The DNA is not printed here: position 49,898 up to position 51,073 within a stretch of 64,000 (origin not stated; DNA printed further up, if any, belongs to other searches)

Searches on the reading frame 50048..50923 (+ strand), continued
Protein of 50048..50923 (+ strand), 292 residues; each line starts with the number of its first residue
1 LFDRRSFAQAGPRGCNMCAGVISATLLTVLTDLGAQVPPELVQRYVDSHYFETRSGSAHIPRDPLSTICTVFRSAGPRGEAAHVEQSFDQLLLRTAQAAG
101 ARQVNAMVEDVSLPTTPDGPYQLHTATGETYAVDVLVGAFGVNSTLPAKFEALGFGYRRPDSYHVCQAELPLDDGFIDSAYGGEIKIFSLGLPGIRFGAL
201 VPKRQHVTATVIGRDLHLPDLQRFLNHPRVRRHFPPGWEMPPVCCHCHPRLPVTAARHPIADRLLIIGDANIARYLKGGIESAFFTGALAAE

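Call 60: search_protein_families(library=ncbifam, proteins=[L086:6727-8271:+, L086:10874-12322:+, L086:12319-12879:+, L086:12976-13824:+, L086:5595-6017:-], max_evalue=0.001)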
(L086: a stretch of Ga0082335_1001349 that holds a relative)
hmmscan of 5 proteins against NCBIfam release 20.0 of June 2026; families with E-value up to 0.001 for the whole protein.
L086:6727-8271:+ (515 aa): 24 families
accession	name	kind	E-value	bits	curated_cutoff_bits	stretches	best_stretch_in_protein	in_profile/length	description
TIGR04072.2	rSAM_ladder_B12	equivalog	6.9e-93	311.7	360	1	5-436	1-416/443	lipid biosynthesis B12-binding/radical SAM protein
TIGR04385.1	B12_rSAM_cofa1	equivalog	2.7e-60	204.8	450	1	20-416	18-418/438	B12 lower ligand biosynthesis radical SAM protein BzaD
TIGR04428.1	B12_rSAM_trp_MT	equivalog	3e-33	115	500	2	185-390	204-419/558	tryptophan 2-C-methyltransferase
TIGR03471.1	HpnJ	equivalog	2.8e-30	105.6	577.6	1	85-403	81-398/472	hopanoid biosynthesis associated radical SAM protein HpnJ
TIGR04014.1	B12_SAM_MJ_0865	equivalog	4.3e-30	104.9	360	1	85-394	54-360/434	methyl-coenzyme M reductase glutamine C-methyltransferase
TIGR04479.1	bcpD_PhpK_rSAM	subfamily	6.5e-28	97.4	600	1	85-366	124-408/504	PhpK family radical SAM P-methyltransferase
TIGR02026.1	BchE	equivalog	4.9e-24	85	481.35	1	22-399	22-394/497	magnesium-protoporphyrin IX monomethyl ester anaerobic oxidative cyclase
NF045585.1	rSAM_slr0320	equivalog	7.6e-21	74.2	775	1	79-403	116-448/511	photosystem II high light acclimation radical SAM protein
NF050148.1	rSAM_ApyD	equivalog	2.2e-20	72.6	750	1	90-378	92-377/645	RiPP biosynthesis radical SAM protein ApyD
TIGR04367.1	HpnR_B12_rSAM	equivalog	2e-19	69.5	650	1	21-277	21-262/490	hopanoid C-3 methylase HpnR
TIGR04013.1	B12_SAM_MJ_1487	hypoth_equivalog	4.2e-18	65.3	251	1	85-250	56-203/382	TIGR04013 family B12-binding domain/radical SAM domain-containing protein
TIGR04295.1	B12_rSAM_oligo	hypoth_equivalog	2.6e-16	59.3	400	1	19-277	22-274/422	TIGR04295 family B12-binding domain-containing radical SAM protein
TIGR04190.1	B12_SAM_Ta0216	equivalog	5.2e-16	58.3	500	1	20-368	35-395/554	TIGR04190 family B12-binding domain/radical SAM domain protein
NF033070.1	rSAM_AprD4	equivalog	1e-14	54.3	500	1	192-403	191-401/456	AprD4 family radical SAM diol-dehydratase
TIGR03975.1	rSAM_ocin_1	subfamily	2.1e-13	49.7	281.85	1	96-366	152-429/606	RiPP maturation radical SAM C-methyltransferase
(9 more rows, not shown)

L086:10874-12322:+ (482 aa): 7 families
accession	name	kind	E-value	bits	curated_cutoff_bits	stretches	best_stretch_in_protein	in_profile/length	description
TIGR03701.1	mena_SCO4490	equivalog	1.4e-197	656.7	495.9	1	12-443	1-433/433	menaquinone biosynthesis decarboxylase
TIGR00148.1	TIGR00148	subfamily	1.3e-152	508.5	244.85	1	11-451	2-438/438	UbiD family decarboxylase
NF008175.0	PRK10922.1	equivalog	8.1e-142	473.2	788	1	4-482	3-488/497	4-hydroxy-3-polyprenylbenzoate decarboxylase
NF041204.1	VdcC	exception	6.2e-77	259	650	1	7-455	1-443/467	non-oxidative hydroxyarylic acid decarboxylases subunit C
TIGR02724.1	phenyl_P_beta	equivalog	1.9e-59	201.3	468.95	1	10-480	3-467/472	phenylphosphate carboxylase subunit beta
NF041219.1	BagN_FevL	exception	1.6e-40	139.1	1000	1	5-323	15-331/502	bagremycin/ferroverdin biosynthesis UbiD family decarboxylase BagN/FevL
TIGR02723.1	phenyl_P_alpha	equivalog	6.2e-35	120.7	564.6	1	3-421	3-410/485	phenylphosphate carboxylase subunit alpha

L086:12319-12879:+ (186 aa): 4 families
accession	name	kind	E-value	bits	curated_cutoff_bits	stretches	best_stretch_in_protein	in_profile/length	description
TIGR00421.1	ubiX_pad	subfamily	2.3e-54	183.9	108.9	1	2-184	1-170/181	UbiX family flavin prenyltransferase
NF041206.1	VdcB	exception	6e-52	176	290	1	2-185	1-172/184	non-oxidative hydroxyarylic acid decarboxylases subunit B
NF004685.0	PRK06029.1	subfamily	7.7e-52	176.1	188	1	1-184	2-173/187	UbiX family flavin prenyltransferase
NF041218.1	BagM_FevK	exception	6e-40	136.9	420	1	1-184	1-172/215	bagremycin/ferroverdin biosynthesis UbiX family decarboxylase BagM/FevK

L086:12976-13824:+ (282 aa): 21 families
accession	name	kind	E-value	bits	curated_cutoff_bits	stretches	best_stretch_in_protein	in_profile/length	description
NF009524.0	PRK12886.1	equivalog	5.7e-98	327.9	387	1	2-280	6-284/291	prenyltransferase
TIGR01475.1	ubiA_other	subfamily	1.6e-93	313.3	180.8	1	3-280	1-280/282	UbiA-like polyprenyltransferase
NF009526.0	PRK12888.1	equivalog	5.4e-91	305.1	364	1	3-281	14-295/301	4-hydroxybenzoate octaprenyltransferase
NF041586.1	MqnP_DT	exception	3.3e-85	286.2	430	1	6-279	2-275/277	menaquinone biosynthesis prenyltransferase MqnP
NF041584.1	MqnP_SCO4491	exception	3.7e-79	266.4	420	1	3-281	2-283/285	menaquinone biosynthesis prenyltransferase MqnP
NF041585.1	MqnP_Cj_Hp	exception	5.3e-76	255.8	375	1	4-279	1-280/281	menaquinone biosynthesis prenyltransferase MqnP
NF009515.0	PRK12874.1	equivalog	8.3e-76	255.1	392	1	2-280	6-288/291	4-hydroxybenzoate polyprenyltransferase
NF009609.0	PRK13106.1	equivalog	2e-52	178.5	349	1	5-280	16-295/301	prenyltransferase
NF009532.0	PRK12895.1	equivalog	3.5e-51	174.3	414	1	3-276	2-276/286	prenyltransferase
TIGR01474.1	ubiA_proteo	equivalog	2.3e-34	119.2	275.45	1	19-278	20-279/282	4-hydroxybenzoate octaprenyltransferase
NF009517.0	PRK12876.1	equivalog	1.3e-31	110.1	419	1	11-274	22-290/300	prenyltransferase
TIGR01473.1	cyoE_ctaB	equivalog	1.8e-20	73.9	210.3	1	5-274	1-276/281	heme o synthase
NF009523.0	PRK12884.1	equivalog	3.9e-20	72.2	269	1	2-275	2-276/279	prenyltransferase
NF009514.0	PRK12873.1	equivalog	5.2e-15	55.6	246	1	4-273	10-288/297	4-hydroxybenzoate polyprenyltransferase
NF003349.0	PRK04375.1-2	equivalog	7.1e-14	51.7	246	1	2-251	23-282/318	heme o synthase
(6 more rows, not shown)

L086:5595-6017:- (140 aa): 9 families
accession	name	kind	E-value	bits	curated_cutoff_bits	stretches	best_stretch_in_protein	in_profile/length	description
TIGR02249.1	integrase_gron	subfamily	2.3e-26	92.9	265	1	88-138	263-313/315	integron integrase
NF011946.0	PRK15417.1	equivalog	1.8e-19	70.1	435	1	87-138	277-328/337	integron integrase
TIGR02225.1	recomb_XerD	equivalog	6e-18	65.2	329.6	1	87-126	236-275/290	site-specific tyrosine recombinase XerD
TIGR02224.1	recomb_XerC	equivalog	6.6e-18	65.1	335.15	1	88-125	240-277/295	tyrosine recombinase XerC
NF001399.0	PRK00283.1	subfamily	6.7e-18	64.9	279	1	88-127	246-285/300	tyrosine recombinase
NF040815.2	recomb_XerA_Arch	equivalog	2.8e-16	59.9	220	1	88-126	217-255/263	site-specific tyrosine recombinase/integron integrase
NF002331.0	PRK01287.1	subfamily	2.3e-13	49.8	371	1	86-125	273-312/365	site-specific tyrosine recombinase XerC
NF003462.0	PRK05084.1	equivalog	3.6e-07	29.2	267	1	89-128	308-347/360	tyrosine recombinase XerS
NF041502.1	integrase_1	equivalog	0.00041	19.2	350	1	89-125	324-360/484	site-specific integrase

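Call 80: search_protein_families(library=ncbifam, proteins=[L086:13821-14906:+, L086:14903-15691:+, L086:15684-16736:+, L086:16831-17694:+, L073:16014-17069:+, L079:6568-7677:+, L079:7801-9636:+, L071:2629-3519:+, L071:3520-3936:+, L071:3976-4650:+], max_evalue=1e-8)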
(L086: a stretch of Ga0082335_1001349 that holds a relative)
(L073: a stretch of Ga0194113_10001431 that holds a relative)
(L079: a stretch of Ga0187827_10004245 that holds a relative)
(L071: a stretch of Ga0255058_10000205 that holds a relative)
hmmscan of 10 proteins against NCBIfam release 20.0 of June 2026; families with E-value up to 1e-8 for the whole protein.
L086:13821-14906:+ (361 aa): 10 families
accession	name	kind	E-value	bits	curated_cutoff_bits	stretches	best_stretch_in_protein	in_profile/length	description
TIGR03700.1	mena_SCO4494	equivalog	2.4e-143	477.3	434.55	1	12-356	2-349/351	aminofutalosine synthase MqnE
TIGR00423.1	TIGR00423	subfamily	8.3e-114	380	260.25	1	55-357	2-309/310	CofH family radical SAM protein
TIGR03699.1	menaquin_MqnC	equivalog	1.7e-113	378.9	428.1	1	20-357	2-341/342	cyclic dehypoxanthinyl futalosine synthase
NF006276.0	PRK08444.1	equivalog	1.7e-105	352.9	560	1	10-357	2-349/353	aminofutalosine synthase MqnE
NF005609.0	PRK07360.1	equivalog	1.5e-103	346.5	426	1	4-359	4-369/374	7,8-didemethyl-8-hydroxy-5-deazariboflavin synthase subunit CofH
TIGR03551.1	F420_cofH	equivalog_domain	9.8e-102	340.3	374.1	1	21-356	1-343/345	5-amino-6-(D-ribitylamino)uracil--L-tyrosine 4-hydroxyphenyl transferase CofH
NF006687.0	PRK09234.1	equivalog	9.8e-88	295.2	1018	1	10-358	481-837/849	bifunctional FO biosynthesis protein CofGH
NF006277.0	PRK08445.1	equivalog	1.4e-85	287.2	576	1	20-358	3-345/348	dehypoxanthine futalosine cyclase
NF004580.0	PRK05926.1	equivalog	2.3e-74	250.8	583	1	2-349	9-363/370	hypothetical protein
TIGR03550.1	F420_cofG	equivalog_domain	2.3e-09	36.9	213.35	1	59-313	5-265/322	7,8-didemethyl-8-hydroxy-5-deazariboflavin synthase CofG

L086:14903-15691:+ (262 aa): 0 families

L086:15684-16736:+ (350 aa): 12 families
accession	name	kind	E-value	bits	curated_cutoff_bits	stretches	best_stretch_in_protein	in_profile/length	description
TIGR03699.1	menaquin_MqnC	equivalog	8.8e-146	485.1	428.1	1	4-347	1-337/342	cyclic dehypoxanthinyl futalosine synthase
NF006277.0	PRK08445.1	equivalog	2.1e-126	421.5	576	1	4-348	2-341/348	dehypoxanthine futalosine cyclase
TIGR00423.1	TIGR00423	subfamily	3.4e-124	414.1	260.25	1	40-347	1-305/310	CofH family radical SAM protein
TIGR03700.1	mena_SCO4494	equivalog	5.6e-108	361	434.55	1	2-347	7-346/351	aminofutalosine synthase MqnE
NF005609.0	PRK07360.1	equivalog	1.2e-107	360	426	1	2-347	17-363/374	7,8-didemethyl-8-hydroxy-5-deazariboflavin synthase subunit CofH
TIGR03551.1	F420_cofH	equivalog_domain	7.8e-107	357.1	374.1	1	7-348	2-341/345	5-amino-6-(D-ribitylamino)uracil--L-tyrosine 4-hydroxyphenyl transferase CofH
NF006687.0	PRK09234.1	equivalog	1.7e-90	304.4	1018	1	6-348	492-833/849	bifunctional FO biosynthesis protein CofGH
NF006276.0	PRK08444.1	equivalog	2.2e-78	263.8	560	1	2-345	9-343/353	aminofutalosine synthase MqnE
NF004580.0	PRK05926.1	equivalog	4.2e-58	197.3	583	1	2-342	24-362/370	hypothetical protein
TIGR03956.1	rSAM_HydE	equivalog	8e-13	48.3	254.6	1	5-238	10-233/340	[FeFe] hydrogenase H-cluster radical SAM maturase HydE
NF004884.0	PRK06245.1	equivalog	2.5e-12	46.3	209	0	35-116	6-85/340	7,8-didemethyl-8-hydroxy-5-deazariboflavin synthase subunit CofG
TIGR03550.1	F420_cofG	equivalog_domain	1.1e-11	44.4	213.35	1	48-310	8-266/322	7,8-didemethyl-8-hydroxy-5-deazariboflavin synthase CofG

L086:16831-17694:+ (287 aa): 11 families
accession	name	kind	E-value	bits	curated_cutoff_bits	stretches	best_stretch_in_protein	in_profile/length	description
TIGR01694.1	MTAP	equivalog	4.6e-56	189.9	274.85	1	4-232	3-227/240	S-methyl-5'-thioadenosine phosphorylase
NF006599.0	PRK09136.1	equivalog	2.1e-46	158.1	223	1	3-251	4-243/247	S-methyl-5'-thioinosine phosphorylase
NF006334.0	PRK08564.1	equivalog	5.8e-46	156.8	382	1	4-267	11-261/267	S-methyl-5'-thioadenosine phosphorylase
NF005876.0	PRK07823.1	equivalog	3.5e-39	134.5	306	1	4-263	9-252/267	S-methyl-5'-thioadenosine phosphorylase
NF006492.0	PRK08931.1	equivalog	2.3e-34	119.1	437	1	4-210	7-210/291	S-methyl-5'-thioadenosine phosphorylase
NF005657.0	PRK07432.1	equivalog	2.5e-33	115.4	453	1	4-210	7-213/291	S-methyl-5'-thioadenosine phosphorylase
NF006054.0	PRK08202.1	equivalog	3.1e-20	72.8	218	1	69-226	96-254/274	purine-nucleoside phosphorylase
TIGR01697.1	PNPH-PUNA-XAPA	subfamily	3.2e-16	59.4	197.1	1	66-218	69-221/247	inosine/guanosine/xanthosine phosphorylase family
TIGR01700.1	PNPH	equivalog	6.1e-15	55.3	293.35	1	71-242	74-242/249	purine nucleoside phosphorylase I, inosine and guanosine-specific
TIGR01698.1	PUNP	equivalog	3.1e-11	43.2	302.6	1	69-220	72-221/245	purine-nucleoside phosphorylase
TIGR01699.1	XAPA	equivalog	4.1e-11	42.9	370.9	1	126-215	131-219/248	xanthosine phosphorylase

L073:16014-17069:+ (351 aa): 12 families
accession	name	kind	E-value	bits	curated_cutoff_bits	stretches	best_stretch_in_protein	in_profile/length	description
TIGR03699.1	menaquin_MqnC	equivalog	2.4e-149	496.8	428.1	1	14-351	2-341/342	cyclic dehypoxanthinyl futalosine synthase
NF006277.0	PRK08445.1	equivalog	4.3e-130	433.6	576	1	14-351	3-344/348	dehypoxanthine futalosine cyclase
TIGR00423.1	TIGR00423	subfamily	9.2e-119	396.3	260.25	1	49-351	1-309/310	CofH family radical SAM protein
TIGR03700.1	mena_SCO4494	equivalog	4.6e-109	364.5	434.55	1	5-350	1-349/351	aminofutalosine synthase MqnE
TIGR03551.1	F420_cofH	equivalog_domain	1e-102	343.5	374.1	1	18-350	4-343/345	5-amino-6-(D-ribitylamino)uracil--L-tyrosine 4-hydroxyphenyl transferase CofH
NF005609.0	PRK07360.1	equivalog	2.3e-101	339.2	426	1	3-350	9-366/374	7,8-didemethyl-8-hydroxy-5-deazariboflavin synthase subunit CofH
NF006687.0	PRK09234.1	equivalog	8.1e-90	302.1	1018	1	12-350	489-835/849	bifunctional FO biosynthesis protein CofGH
NF006276.0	PRK08444.1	equivalog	3.1e-82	276.5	560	1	5-350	3-348/353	aminofutalosine synthase MqnE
NF004580.0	PRK05926.1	equivalog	4.3e-64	217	583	1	3-340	16-360/370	hypothetical protein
TIGR03550.1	F420_cofG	equivalog_domain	2.8e-14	53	213.35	1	57-309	8-266/322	7,8-didemethyl-8-hydroxy-5-deazariboflavin synthase CofG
NF004884.0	PRK06245.1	equivalog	4.5e-14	52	209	0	185-345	150-307/340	7,8-didemethyl-8-hydroxy-5-deazariboflavin synthase subunit CofG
TIGR03956.1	rSAM_HydE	equivalog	6.4e-09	35.5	254.6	0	44-279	39-261/340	[FeFe] hydrogenase H-cluster radical SAM maturase HydE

L079:6568-7677:+ (369 aa): 1 family
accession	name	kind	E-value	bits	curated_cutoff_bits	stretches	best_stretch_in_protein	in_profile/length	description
NF041198.1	UshA_like_PCGU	equivalog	5.8e-09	35.1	275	0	184-276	393-485/519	UshA-like (seleno)protein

L079:7801-9636:+ (611 aa): 1 family
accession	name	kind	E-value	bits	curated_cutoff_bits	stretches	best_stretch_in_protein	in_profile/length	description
NF052343.1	hydrazine_HDH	equivalog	3.4e-41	141.2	900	1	86-345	62-302/564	hydrazine dehydrogenase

L071:2629-3519:+ (296 aa): 9 families
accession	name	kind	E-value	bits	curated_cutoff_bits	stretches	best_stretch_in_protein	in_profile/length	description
TIGR02912.1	sulfite_red_C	equivalog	4.2e-40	137.7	324.1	1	10-291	2-298/314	sulfite reductase subunit C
TIGR02066.1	dsrB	equivalog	3.9e-23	82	341.5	1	23-294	25-316/341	dissimilatory-type sulfite reductase subunit beta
TIGR02374.1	nitri_red_nirB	equivalog_domain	4.1e-21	75.1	578.35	1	28-161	559-691/794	nitrite reductase large subunit NirB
NF007125.0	PRK09566.1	equivalog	2.9e-16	59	594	0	17-90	54-127/513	ferredoxin--nitrite reductase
TIGR02064.1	dsrA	equivalog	7.3e-15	54.7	392.85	1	26-289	79-366/402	dissimilatory-type sulfite reductase subunit alpha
NF011565.0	PRK14989.1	subfamily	1.8e-12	46.1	883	1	20-161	555-696/847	nitrite reductase large subunit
NF006221.0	PRK08348.1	subfamily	4.4e-09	36.1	124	1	168-218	41-92/136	NADH-plastoquinone oxidoreductase subunit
NF007203.0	PRK09624.1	equivalog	7.6e-09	35.7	171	0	162-218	42-98/105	pyuvate ferredoxin oxidoreductase subunit delta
NF038196.1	ferrodoxin_EFR1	subfamily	9.5e-09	35.6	75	0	168-219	181-230/242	EFR1 family ferrodoxin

L071:3520-3936:+ (138 aa): 0 families

L071:3976-4650:+ (224 aa): 1 family
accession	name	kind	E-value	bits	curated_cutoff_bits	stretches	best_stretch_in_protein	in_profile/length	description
NF041370.1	desamp_Halo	equivalog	1.3e-22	80.1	130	1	6-128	5-123/133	desampylase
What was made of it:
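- Closest known: Menaquinone side-chain reductases: MenJ. Same: One related locus places the A-B fusion at the head of a menaquinone operon (calls 60, 80).
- Quinone and respiratory context: in L086 the fusion is the first gene of a futalosine menaquinone operon, overlapping MqnL, then UbiX, MqnP, MqnE and MqnC (calls 60, 80). MqnC lies 3.5 kb from the pair in L073 (call 80).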
